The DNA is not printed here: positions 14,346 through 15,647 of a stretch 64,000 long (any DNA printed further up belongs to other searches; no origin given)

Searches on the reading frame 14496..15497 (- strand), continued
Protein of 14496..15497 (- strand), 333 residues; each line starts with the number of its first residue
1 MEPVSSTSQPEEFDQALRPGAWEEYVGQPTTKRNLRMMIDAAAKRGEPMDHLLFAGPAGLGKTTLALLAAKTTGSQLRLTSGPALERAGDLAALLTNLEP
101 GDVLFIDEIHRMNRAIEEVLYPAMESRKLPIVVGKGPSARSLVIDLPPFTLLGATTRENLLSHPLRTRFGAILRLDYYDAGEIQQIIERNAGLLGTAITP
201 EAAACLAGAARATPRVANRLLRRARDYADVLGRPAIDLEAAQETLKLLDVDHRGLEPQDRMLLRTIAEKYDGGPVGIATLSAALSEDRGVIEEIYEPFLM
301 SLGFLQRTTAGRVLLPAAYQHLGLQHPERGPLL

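Call 34: find_encoding_contigs(protein=P0036, flank=10000, max_places=2)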
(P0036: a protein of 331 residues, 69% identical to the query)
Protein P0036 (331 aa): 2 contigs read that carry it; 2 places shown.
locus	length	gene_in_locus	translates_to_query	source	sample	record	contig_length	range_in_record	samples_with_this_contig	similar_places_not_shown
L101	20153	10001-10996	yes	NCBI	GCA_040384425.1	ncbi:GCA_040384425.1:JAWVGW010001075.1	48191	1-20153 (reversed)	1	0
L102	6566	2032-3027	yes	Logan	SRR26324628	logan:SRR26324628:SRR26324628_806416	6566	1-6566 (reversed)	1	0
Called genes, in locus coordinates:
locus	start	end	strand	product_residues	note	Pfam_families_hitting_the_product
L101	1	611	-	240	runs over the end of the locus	PF02096:60KD_IMP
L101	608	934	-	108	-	PF00825:Ribonuclease_P (weak)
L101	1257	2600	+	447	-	PF11638:DnaA_N, PF00308:Bac_DnaA, PF01695:IstB_IS21 (weak), PF00004:AAA (weak), PF08299:Bac_DnaA_C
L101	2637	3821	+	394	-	PF00712:DNA_pol3_beta, PF02767:DNA_pol3_beta_2, PF02768:DNA_pol3_beta_3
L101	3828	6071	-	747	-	PF00912:Transgly, PF00905:Transpeptidase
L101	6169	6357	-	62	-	-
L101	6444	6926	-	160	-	PF02075:RuvC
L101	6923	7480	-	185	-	PF20772:TACO1_YebC_N, PF01709:Transcrip_reg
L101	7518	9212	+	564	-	PF05157:MshEN (weak), PF00437:T2SSE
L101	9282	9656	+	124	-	-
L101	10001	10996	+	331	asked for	PF06068:TIP49 (faint), PF05496:RuvB_N, PF00004:AAA, PF07728:AAA_5 (weak), PF17864:AAA_lid_4, PF05491:WHD_RuvB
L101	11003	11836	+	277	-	PF00892:EamA, PF03151:TPT (faint), PF00892:EamA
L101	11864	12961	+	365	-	PF00710:Asparaginase, PF17763:Asparaginase_C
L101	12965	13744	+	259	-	-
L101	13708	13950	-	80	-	PF01649:Ribosomal_S20p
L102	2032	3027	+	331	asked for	PF06068:TIP49 (faint), PF05496:RuvB_N, PF00004:AAA, PF07728:AAA_5 (weak), PF17864:AAA_lid_4, PF05491:WHD_RuvB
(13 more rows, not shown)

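Call 84: search_protein_families(library=pfam, proteins=[L012:486-2255:+, L026:3557-5449:+, L026:1167-3551:-, L012:59-403:+], max_evalue=0.00001)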
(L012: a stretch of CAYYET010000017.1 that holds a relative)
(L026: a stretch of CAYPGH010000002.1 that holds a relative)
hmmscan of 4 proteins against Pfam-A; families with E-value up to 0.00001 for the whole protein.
L012:486-2255:+ (590 aa): 2 families
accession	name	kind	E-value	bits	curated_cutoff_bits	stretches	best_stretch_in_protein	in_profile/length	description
PF00437.27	T2SSE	-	2e-115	385.9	24.9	1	168-555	7-368/370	Type II/IV secretion system protein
PF05157.20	MshEN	-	7.9e-06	26.2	23.1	0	43-126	2-83/90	MshEN domain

L026:3557-5449:+ (631 aa): 2 families
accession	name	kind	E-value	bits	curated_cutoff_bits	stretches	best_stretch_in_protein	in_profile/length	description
PF00437.27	T2SSE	-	3.5e-114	381.8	24.9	1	230-615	5-368/370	Type II/IV secretion system protein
PF05157.20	MshEN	-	1.9e-09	37.8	23.1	1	100-184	1-84/90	MshEN domain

L026:1167-3551:- (794 aa): 3 families
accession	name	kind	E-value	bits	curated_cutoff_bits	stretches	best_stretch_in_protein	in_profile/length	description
PF00476.26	DNA_pol_A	-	2.1e-137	458.6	34.3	1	401-786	2-381/381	DNA polymerase family A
PF02739.22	5_3_exonuc_N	-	2.4e-49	167.7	34.3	1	7-174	1-164/164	5'-3' exonuclease, N-terminal resolvase-like domain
PF01367.25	5_3_exonuc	-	2.3e-27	95.8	40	1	177-273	3-91/97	5'-3' exonuclease, C-terminal SAM fold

L012:59-403:+ (115 aa): 0 families
